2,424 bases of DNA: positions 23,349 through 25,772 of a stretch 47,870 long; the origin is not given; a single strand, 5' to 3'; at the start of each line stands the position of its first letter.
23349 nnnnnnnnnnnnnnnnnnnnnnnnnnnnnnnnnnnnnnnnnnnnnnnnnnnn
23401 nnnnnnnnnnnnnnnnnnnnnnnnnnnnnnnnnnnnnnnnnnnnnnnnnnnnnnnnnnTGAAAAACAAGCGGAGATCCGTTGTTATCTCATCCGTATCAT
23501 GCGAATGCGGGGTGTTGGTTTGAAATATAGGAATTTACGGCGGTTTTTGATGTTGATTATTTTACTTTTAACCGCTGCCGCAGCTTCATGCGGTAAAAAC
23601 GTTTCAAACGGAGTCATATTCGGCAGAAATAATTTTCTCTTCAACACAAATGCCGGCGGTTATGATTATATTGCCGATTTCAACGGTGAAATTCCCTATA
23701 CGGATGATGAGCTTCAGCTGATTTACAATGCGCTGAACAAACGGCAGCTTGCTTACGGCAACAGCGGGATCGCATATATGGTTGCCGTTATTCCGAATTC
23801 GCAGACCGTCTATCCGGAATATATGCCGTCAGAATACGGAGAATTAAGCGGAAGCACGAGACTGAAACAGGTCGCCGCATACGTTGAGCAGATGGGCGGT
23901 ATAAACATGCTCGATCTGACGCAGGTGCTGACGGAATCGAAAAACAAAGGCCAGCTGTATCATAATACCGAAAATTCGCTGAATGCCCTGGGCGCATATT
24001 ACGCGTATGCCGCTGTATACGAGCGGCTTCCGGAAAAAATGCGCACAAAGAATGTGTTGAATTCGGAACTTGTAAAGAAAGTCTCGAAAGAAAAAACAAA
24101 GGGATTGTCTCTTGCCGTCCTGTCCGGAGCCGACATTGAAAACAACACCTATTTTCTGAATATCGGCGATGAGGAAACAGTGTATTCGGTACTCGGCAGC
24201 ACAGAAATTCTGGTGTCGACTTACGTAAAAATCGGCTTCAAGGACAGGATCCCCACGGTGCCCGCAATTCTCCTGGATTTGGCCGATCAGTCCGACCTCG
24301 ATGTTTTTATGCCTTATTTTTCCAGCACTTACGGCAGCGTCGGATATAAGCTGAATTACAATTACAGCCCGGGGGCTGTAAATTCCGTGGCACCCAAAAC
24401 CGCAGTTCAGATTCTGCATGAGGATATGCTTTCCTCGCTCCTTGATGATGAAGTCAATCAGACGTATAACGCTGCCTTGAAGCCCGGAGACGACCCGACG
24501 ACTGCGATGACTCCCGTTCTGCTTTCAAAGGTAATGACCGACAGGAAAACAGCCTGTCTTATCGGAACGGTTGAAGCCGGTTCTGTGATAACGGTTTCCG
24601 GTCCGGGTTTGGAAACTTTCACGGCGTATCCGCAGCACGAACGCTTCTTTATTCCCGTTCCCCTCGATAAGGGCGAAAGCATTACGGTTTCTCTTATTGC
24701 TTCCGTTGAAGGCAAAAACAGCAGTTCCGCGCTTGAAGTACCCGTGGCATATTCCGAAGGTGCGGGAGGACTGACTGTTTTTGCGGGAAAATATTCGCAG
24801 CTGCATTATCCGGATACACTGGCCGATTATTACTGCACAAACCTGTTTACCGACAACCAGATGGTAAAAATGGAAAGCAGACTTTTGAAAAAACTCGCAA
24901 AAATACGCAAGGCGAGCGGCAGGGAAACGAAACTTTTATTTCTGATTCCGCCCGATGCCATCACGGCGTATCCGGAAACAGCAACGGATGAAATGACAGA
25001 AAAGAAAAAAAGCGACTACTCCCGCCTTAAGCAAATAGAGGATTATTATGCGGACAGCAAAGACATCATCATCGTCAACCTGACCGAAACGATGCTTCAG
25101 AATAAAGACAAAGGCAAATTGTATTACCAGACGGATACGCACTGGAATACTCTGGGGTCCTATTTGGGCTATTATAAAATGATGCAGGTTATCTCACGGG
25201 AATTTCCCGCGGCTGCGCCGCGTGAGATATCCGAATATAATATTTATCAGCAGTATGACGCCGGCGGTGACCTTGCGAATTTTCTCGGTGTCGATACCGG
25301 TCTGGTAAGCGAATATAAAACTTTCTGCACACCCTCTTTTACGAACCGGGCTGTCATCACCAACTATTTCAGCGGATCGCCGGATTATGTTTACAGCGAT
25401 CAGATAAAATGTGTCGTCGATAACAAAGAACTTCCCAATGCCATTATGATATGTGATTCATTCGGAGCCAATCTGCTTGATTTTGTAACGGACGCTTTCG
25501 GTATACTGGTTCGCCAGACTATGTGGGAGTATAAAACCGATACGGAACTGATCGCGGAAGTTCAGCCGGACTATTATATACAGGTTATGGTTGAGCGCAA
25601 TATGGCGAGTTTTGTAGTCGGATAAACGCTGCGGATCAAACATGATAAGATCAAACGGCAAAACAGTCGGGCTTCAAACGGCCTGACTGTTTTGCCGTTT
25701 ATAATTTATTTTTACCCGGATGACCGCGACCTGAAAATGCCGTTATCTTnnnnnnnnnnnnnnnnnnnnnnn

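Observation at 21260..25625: Tandem paralogs, each an inactive plus an active AlgX/AlgJ-type SGNH domain joined by an Ig-like module; no MBOAT partner nearby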

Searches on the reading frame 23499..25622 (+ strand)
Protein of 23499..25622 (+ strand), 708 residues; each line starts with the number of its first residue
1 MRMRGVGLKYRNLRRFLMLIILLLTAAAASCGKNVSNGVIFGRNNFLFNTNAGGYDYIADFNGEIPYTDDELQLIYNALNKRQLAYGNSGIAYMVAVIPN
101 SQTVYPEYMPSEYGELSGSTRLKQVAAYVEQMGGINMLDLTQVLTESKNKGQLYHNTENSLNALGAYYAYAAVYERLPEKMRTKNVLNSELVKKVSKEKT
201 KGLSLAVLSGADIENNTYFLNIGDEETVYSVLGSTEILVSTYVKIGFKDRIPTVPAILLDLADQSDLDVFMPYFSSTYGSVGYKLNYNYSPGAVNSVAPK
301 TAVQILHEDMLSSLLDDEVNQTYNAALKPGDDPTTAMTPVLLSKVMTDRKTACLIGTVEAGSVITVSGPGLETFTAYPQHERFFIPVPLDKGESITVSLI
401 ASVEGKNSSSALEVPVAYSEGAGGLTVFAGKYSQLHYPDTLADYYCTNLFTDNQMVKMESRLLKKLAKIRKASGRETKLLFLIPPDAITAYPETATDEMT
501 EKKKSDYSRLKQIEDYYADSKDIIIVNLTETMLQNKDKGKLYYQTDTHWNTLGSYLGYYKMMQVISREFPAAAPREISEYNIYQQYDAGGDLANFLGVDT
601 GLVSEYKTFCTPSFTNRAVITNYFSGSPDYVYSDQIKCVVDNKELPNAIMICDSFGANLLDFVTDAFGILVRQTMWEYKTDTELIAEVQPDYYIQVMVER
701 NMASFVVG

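Call 3: search_protein_families(library=pfam, proteins=[window:23499-25622:+], max_evalue=1)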
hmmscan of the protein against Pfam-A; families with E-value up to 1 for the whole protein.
window:23499-25622:+ (708 aa): 4 families
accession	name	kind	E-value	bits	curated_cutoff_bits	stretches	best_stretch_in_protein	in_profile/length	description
PF16822.11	ALGX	-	8.4e-28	98.2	26.5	2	466-605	32-172/268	SGNH hydrolase-like domain, acetyltransferase AlgX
PF14286.12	DHHW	-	1.2e-06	28.5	25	2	474-565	171-259/385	DHHW protein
PF13326.11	PSII_Pbs27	-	0.045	14.5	25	1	151-189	95-131/140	Photosystem II Pbs27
PF19152.5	DUF5834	-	0.2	12.4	28.6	1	33-80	96-144/159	Family of unknown function (DUF5834)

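Call 4: search_protein_families(library=ncbifam, proteins=[window:23499-25622:+], max_evalue=1)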
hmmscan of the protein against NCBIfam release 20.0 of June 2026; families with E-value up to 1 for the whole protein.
window:23499-25622:+ (708 aa): 1 family
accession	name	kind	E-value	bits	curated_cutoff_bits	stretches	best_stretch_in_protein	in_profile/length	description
TIGR03825.1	FliH_bacil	equivalog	0.044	13.3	148.9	1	650-701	144-195/255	flagellar assembly protein FliH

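Call 10: search_solved_structures(query=window:23499-25622:+, max_evalue=1, show_alignments=2)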
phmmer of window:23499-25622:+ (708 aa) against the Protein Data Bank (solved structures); distinct sequences matched with E-value up to 1: 3.
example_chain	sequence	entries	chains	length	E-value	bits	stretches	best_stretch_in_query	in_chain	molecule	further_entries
4o8v_A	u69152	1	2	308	0.0011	21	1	517-600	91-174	Alginate biosynthesis protein AlgJ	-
5v8e_A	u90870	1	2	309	0.002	20.1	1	517-578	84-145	Bacillus cereus PatB1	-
5v8d_A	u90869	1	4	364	0.0025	19.7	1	516-578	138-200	Bacillus cereus PatB1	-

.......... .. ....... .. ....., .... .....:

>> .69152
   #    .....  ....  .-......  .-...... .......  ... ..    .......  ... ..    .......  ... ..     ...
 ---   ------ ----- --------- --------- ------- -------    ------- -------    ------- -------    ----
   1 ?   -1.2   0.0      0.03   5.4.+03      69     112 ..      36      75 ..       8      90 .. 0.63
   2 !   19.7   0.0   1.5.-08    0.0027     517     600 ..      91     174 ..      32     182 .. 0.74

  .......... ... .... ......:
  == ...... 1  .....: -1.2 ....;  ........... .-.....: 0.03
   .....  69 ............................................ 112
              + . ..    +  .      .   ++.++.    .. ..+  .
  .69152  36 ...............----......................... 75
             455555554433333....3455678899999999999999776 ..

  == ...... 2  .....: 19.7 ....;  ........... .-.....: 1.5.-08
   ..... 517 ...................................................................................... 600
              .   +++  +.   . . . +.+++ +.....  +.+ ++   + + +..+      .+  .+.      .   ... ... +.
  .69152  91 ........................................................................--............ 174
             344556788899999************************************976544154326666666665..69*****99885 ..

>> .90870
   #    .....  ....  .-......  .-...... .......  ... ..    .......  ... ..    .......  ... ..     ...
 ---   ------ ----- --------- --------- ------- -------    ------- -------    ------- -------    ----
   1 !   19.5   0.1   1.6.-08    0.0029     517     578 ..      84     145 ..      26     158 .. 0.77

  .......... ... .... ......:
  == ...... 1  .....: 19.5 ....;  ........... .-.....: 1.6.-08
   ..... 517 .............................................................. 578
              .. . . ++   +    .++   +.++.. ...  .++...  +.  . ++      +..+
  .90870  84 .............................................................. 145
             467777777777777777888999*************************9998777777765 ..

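Call 12: find_homologous_proteins(query=window:23499-25622:+, max_evalue=0.00001)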
Query window:23499-25622:+ (708 aa): 65 proteins with E <= 0.00001 among 8000 candidates.
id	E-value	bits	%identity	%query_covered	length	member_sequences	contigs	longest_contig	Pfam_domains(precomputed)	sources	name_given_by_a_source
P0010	0.0e+0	1546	100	98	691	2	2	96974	PF14286.13,PF16822.12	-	-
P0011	0.0e+0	1223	77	96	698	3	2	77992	PF14286.13,PF16822.12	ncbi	ncbi:MAG: alginate O-acetyltransferase AlgX-related protein [Eubacteriales bacterium]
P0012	0.0e+0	1161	72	98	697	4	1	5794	PF16822.12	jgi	jgi:succinate dehydrogenase flavin-adding protein (antitoxin of CptAB toxin-antitoxin module)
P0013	0.0e+0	1137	74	95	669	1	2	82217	PF16822.12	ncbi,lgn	-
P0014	0.0e+0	1099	68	98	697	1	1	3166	PF16822.12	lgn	-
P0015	8.6e-290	981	78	77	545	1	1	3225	PF16822.12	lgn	-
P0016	9.4e-258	875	58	96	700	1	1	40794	PF16822.12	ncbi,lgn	-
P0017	4.3e-257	873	77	68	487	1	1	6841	PF16822.12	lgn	-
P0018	2.7e-214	732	49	97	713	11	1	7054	PF14286.13,PF16822.12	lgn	-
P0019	1.8e-200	686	47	95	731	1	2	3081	PF14286.13,PF16822.12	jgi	-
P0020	4.2e-173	596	43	97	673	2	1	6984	PF14286.13,PF16822.12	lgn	-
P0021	1.4e-162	561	43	97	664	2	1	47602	PF14286.13,PF16822.12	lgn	-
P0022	4.8e-161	556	42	97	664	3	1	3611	PF14286.13,PF16822.12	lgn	-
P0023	5.4e-161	556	41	97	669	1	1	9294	PF14286.13,PF16822.12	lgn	-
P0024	7.3e-160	552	41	99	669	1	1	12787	PF14286.13,PF16822.12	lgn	-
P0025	8.6e-159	548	41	97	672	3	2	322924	PF16822.12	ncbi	ncbi:MAG: alginate O-acetyltransferase AlgX-related protein [Eubacteriales bacterium]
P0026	2.2e-155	537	40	98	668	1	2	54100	PF14286.13,PF16822.12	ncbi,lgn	-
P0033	4.0e-88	315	32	94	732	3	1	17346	PF16822.12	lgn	-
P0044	1.2e-81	293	30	98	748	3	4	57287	PF16822.12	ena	-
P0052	2.0e-70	256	28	94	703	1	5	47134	PF16822.12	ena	-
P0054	6.0e-67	245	30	94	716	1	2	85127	PF16822.12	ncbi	-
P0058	2.8e-62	230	26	94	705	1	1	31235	PF16822.12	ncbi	-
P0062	1.3e-50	191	37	40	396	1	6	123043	PF16822.12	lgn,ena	-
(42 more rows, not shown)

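Call 19: find_encoding_contigs(protein=P0025, flank=10000, max_places=3)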
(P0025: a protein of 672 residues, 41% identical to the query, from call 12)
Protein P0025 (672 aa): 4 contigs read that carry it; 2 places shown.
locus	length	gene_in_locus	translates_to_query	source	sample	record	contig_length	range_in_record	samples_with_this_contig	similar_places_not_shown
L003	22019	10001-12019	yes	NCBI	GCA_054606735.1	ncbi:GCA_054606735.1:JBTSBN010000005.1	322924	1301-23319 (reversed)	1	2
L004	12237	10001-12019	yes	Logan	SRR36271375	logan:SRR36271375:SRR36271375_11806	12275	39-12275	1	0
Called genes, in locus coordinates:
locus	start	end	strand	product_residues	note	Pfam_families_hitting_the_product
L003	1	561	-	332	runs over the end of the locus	PF01966:HD, PF13286:HD_assoc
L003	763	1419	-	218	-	PF01205:Impact_N, PF09186:DUF1949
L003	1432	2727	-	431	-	PF13167:GTP-bdg_N, PF16360:GTP-bdg_M, PF00350:Dynamin_N (faint), PF01926:MMR_HSR1, PF19275:HflX_C (weak)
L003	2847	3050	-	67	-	PF01197:Ribosomal_L31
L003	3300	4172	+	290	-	PF09924:LPG_synthase_C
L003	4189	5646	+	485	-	PF13416:SBP_bac_8 (faint)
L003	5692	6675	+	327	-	PF01408:GFO_IDH_MocA, PF02894:GFO_IDH_MocA_C, PF22725:GFO_IDH_MocA_C3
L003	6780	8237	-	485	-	PF01547:SBP_bac_1 (weak)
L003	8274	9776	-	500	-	-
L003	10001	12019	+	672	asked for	PF16822:ALGX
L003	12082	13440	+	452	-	PF16822:ALGX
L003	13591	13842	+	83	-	PF06135:IreB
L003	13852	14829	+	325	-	PF00248:Aldo_ket_red, PF00037:Fer4 (faint)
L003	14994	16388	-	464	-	PF01225:Mur_ligase, PF08245:Mur_ligase_M, PF02875:Mur_ligase_C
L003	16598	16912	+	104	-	PF04026:SpoVG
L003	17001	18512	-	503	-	PF00370:FGGY_N, PF02782:FGGY_C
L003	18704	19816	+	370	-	PF01208:URO-D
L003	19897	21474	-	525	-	PF13522:GATase_6, PF13537:GATase_7, PF12481:DUF3700 (weak), PF00733:Asn_synthase, PF02540:NAD_synthase (weak), PF00733:Asn_synthase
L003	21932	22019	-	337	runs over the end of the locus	PF07136:DUF1385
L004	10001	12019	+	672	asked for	PF16822:ALGX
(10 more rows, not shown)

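Call 20: find_encoding_contigs(protein=P0054, flank=10000, max_places=2)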
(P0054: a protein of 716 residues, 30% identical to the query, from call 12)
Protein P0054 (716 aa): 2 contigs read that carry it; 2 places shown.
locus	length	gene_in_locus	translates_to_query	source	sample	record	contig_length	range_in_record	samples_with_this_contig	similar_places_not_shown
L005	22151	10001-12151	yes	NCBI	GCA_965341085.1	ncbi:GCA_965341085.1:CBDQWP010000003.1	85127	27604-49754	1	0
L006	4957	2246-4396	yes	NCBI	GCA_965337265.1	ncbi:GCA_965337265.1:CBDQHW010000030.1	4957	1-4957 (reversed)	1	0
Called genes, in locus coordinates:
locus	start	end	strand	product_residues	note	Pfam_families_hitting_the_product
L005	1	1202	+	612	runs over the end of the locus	PF00128:Alpha-amylase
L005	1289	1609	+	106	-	-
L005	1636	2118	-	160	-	PF06177:QueT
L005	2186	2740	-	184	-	PF00156:Pribosyltran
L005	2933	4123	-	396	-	PF07690:MFS_1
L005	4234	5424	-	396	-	PF13180:PDZ_2, PF17820:PDZ_6, PF05580:Peptidase_S55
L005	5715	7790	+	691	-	PF12437:GSIII_N, PF00120:Gln-synt_C, PF18318:Gln-synt_C-ter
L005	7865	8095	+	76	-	PF00381:PTS-HPr (faint)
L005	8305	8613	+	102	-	-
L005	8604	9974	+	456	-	-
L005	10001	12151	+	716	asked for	PF16822:ALGX (weak)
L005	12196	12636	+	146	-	PF02082:Rrf2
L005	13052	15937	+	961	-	-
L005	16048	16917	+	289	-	PF16924:DpaA_N, PF01262:AlaDh_PNT_C, PF02826:2-Hacid_dh_C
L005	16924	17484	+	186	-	PF02441:Flavoprotein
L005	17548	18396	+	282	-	PF00288:GHMP_kinases_N, PF08544:GHMP_kinases_C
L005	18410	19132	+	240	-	PF05116:S6PP (faint), PF08282:Hydrolase_3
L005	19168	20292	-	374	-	-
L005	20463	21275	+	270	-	PF01261:AP_endonuc_2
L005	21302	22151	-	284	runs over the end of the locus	PF01256:Carb_kinase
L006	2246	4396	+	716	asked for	PF16822:ALGX (weak)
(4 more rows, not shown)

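Call 21: find_encoding_contigs(protein=P0044, flank=10000, max_places=2)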
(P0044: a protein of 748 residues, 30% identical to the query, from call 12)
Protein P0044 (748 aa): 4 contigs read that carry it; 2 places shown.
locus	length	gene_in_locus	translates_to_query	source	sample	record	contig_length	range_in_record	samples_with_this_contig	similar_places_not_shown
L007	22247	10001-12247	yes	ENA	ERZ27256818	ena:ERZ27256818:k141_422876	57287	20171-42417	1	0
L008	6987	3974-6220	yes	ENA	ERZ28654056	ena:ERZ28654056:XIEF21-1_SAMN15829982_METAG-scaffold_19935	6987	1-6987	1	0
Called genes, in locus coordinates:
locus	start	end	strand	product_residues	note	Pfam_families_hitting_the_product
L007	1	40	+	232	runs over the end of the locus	-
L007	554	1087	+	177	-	-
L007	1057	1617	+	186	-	PF01022:HTH_5, PF12840:HTH_20 (weak), PF09860:DUF2087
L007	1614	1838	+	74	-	PF13560:HTH_31 (weak), PF12844:HTH_19, PF01381:HTH_3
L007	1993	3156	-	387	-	PF13180:PDZ_2, PF17820:PDZ_6 (weak), PF05580:Peptidase_S55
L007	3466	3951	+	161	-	PF01022:HTH_5 (weak), PF01047:MarR, PF12802:MarR_2, PF22381:Staph_reg_Sar_Rot (weak), PF22166:WHD_ArnR1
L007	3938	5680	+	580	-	PF00664:ABC_membrane, PF02463:SMC_N (faint), PF00005:ABC_tran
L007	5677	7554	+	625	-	PF00664:ABC_membrane, PF06472:ABC_membrane_2 (weak), PF00005:ABC_tran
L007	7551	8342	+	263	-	PF26351:DUF8091, PF02319:WHD_E2F_TDP (weak)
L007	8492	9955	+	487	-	PF03062:MBOAT (weak)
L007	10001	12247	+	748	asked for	PF16822:ALGX (weak)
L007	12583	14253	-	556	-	PF02734:Dak2, PF21645:FakA-like_M, PF13684:FakA-like_C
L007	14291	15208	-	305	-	PF02645:DegV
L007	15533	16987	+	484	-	PF00587:tRNA-synt_2b, PF03129:HGTP_anticodon, PF09180:ProRS-C_1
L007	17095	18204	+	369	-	PF01098:FTSW_RODA_SPOVE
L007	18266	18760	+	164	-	PF16112:DUF4830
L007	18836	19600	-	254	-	PF01171:ATP_bind_3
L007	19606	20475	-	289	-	PF05175:MTS, PF03602:Cons_hypoth95 (weak), PF02475:TRM5-TYW2_MTfase, PF13847:Methyltransf_31 (weak), PF09445:Methyltransf_15 (weak), PF13649:Methyltransf_25 (faint)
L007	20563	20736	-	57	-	PF12797:Fer4_2 (weak), PF13237:Fer4_10, PF00037:Fer4, PF12837:Fer4_6 (weak), PF14697:Fer4_21, PF12838:Fer4_7, PF13187:Fer4_9, PF00037:Fer4, +7 more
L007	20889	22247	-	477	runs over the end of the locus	-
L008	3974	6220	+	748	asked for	PF16822:ALGX (weak)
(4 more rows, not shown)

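Call 22: find_encoding_contigs(protein=P0062, flank=10000, max_places=2)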
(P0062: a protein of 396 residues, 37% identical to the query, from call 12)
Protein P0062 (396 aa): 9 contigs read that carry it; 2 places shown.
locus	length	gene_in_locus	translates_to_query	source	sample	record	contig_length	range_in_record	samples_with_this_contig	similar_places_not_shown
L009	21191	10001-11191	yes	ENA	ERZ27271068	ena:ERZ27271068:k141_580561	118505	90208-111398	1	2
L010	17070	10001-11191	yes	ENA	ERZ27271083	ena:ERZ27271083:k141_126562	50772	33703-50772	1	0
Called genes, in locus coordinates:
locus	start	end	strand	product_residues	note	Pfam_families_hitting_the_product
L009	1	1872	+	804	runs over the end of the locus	PF00133:tRNA-synt_1, PF09334:tRNA-synt_1g, PF13603:tRNA-synt_1_2, PF00133:tRNA-synt_1, PF08264:Anticodon_1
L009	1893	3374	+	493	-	PF01554:MatE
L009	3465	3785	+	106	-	PF01649:Ribosomal_S20p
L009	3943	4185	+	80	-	-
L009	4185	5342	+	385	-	PF00266:Aminotran_5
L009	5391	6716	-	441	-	PF03952:Enolase_N, PF00113:Enolase_C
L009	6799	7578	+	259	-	PF08282:Hydrolase_3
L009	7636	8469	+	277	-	PF01261:AP_endonuc_2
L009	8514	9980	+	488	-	PF03062:MBOAT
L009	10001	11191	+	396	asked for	PF16822:ALGX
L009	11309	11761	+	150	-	PF12802:MarR_2, PF01047:MarR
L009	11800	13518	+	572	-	PF00664:ABC_membrane, PF00005:ABC_tran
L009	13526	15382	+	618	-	PF00664:ABC_membrane, PF00005:ABC_tran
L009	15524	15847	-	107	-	PF05016:ParE_toxin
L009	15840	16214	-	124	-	PF02604:PhdYeFM_antitox (weak)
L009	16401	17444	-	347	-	PF01210:NAD_Gly3P_dh_N, PF01488:Shikimate_DH (faint), PF07479:NAD_Gly3P_dh_C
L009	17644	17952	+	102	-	-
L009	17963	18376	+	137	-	-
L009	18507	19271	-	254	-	PF00149:Metallophos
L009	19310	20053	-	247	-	PF03009:GDPD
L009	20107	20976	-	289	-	PF14602:Hexapep_2 (faint), PF25087:GMPPB_C (faint), PF00132:Hexapep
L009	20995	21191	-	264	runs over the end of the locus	-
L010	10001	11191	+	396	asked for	PF16822:ALGX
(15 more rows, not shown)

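Call 28: find_related_loci(query=A1, collection=genome_contigs, flank=10000)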
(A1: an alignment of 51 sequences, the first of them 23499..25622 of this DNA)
Query A1 (708 aa) in genome_contigs; peptide patterns used: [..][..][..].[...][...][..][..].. (x = any residue, [..] = any of these).
65 stretches matched a pattern; 58 encode a relative of the query (tblastn E <= 1e-3); 58 distinct loci.
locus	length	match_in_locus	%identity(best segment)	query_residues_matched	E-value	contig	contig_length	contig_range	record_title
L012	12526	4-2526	58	25-706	0e+0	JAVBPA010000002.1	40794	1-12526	MAG: Eubacteriales bacterium isolate EPI_MAG_00124 c_000000074017, whole genome shotgun sequence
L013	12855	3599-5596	32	33-705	6e-105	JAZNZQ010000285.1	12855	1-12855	MAG: Eubacteriales bacterium isolate T1900044766_TS20190232.MAGScoT_cleanbin_000081 SGB_2417_k141_1671630, whole genome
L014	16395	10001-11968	33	36-696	3e-103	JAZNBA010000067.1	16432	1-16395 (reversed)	MAG: Eubacteriales bacterium isolate T1900044743_TS20190209.MAGScoT_cleanbin_000081 SGB_2092_k141_1102750, whole genome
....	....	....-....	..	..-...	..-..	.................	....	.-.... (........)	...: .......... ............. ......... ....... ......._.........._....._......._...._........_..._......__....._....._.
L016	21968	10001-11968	32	36-696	6e-94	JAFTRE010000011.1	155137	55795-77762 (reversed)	MAG: Clostridia bacterium isolate RGIG4075 Roe_deer_Cecum.Co__c561486, whole genome shotgun sequence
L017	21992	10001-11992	31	37-703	4e-94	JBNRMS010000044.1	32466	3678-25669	MAG: Eubacteriales bacterium isolate UACH.wcme k127_475091, whole genome shotgun sequence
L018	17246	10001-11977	31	36-696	3e-92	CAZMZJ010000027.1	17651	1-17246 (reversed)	MAG TPA_asm: uncultured Lachnospiraceae bacterium isolate binchicken_co117_82 genome assembly, contig: NODE_5943_length_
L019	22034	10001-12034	30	11-696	8e-88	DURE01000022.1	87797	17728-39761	MAG TPA_asm: Clostridiales bacterium isolate AS08sgBPME_67 93752_AS08, whole genome shotgun sequence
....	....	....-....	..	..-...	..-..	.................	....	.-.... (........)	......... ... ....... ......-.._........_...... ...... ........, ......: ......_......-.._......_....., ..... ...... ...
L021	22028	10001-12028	31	12-696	4e-86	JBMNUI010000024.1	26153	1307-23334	MAG: Eubacteriales bacterium isolate SBF912SR1HQ0008 scaffold_5611_c1, whole genome shotgun sequence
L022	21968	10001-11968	31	39-696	3e-86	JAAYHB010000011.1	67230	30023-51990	MAG: Clostridiales bacterium isolate AS09scLD_304 85813_AS09, whole genome shotgun sequence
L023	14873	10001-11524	35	36-554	3e-83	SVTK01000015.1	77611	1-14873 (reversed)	MAG: Oscillospiraceae bacterium isolate SIG693 NODE_7955_length_77611_cov_3.140352, whole genome shotgun sequence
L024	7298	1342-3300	30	36-702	3e-79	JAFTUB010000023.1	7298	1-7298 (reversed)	MAG: Clostridia bacterium isolate RGIG4150 Roe_deer_Colon-1__c106884, whole genome shotgun sequence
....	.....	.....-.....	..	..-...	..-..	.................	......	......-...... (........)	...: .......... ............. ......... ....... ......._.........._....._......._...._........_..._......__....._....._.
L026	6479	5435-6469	33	32-375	1e-57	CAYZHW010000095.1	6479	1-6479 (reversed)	MAG TPA_asm: uncultured Lachnospiraceae bacterium isolate SRP315200_co2_712 genome assembly, contig: NODE_20734_length_6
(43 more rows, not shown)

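Call 29: search_protein_families(library=pfam, proteins=[L009:8514-9977:+, L007:8492-9952:+, L005:8604-9971:+, L003:8274-9773:-, L003:12082-13437:+, L005:8305-8610:+], max_evalue=0.1)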
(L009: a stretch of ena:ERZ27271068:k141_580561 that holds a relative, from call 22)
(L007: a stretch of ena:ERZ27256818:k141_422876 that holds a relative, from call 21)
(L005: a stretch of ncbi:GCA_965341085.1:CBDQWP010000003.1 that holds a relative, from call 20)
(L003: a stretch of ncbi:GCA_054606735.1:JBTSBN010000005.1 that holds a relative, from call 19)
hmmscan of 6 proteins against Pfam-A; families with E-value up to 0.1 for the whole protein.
L009:8514-9977:+ (488 aa): 1 family
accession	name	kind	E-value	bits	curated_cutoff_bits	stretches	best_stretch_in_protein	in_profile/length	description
PF03062.24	MBOAT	-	9.3e-09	35.4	27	1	49-286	15-245/337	MBOAT, membrane-bound O-acyltransferase family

L007:8492-9952:+ (487 aa): 1 family
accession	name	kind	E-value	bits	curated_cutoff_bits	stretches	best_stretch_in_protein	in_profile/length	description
PF03062.24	MBOAT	-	9.2e-06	25.6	27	1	67-303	38-271/337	MBOAT, membrane-bound O-acyltransferase family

L005:8604-9971:+ (456 aa): 1 family
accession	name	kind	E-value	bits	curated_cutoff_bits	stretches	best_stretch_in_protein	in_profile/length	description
PF03062.24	MBOAT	-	0.0085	15.8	27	1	53-314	17-278/337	MBOAT, membrane-bound O-acyltransferase family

L003:8274-9773:- (499 aa): 1 family
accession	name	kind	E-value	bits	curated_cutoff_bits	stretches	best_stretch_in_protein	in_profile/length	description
PF21827.1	New_glue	-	0.005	17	31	1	8-44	6-42/94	New glue protein family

L003:12082-13437:+ (452 aa): 3 families
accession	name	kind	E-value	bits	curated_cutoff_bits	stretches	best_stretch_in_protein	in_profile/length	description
PF16822.11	ALGX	-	9.8e-11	42.2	26.5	1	221-353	41-168/268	SGNH hydrolase-like domain, acetyltransferase AlgX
PF14286.12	DHHW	-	1.2e-05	25.2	25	1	266-314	212-259/385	DHHW protein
PF17936.7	Big_6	-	0.068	13.9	27.6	0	96-163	10-79/83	Bacterial Ig domain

L005:8305-8610:+ (102 aa): 0 families
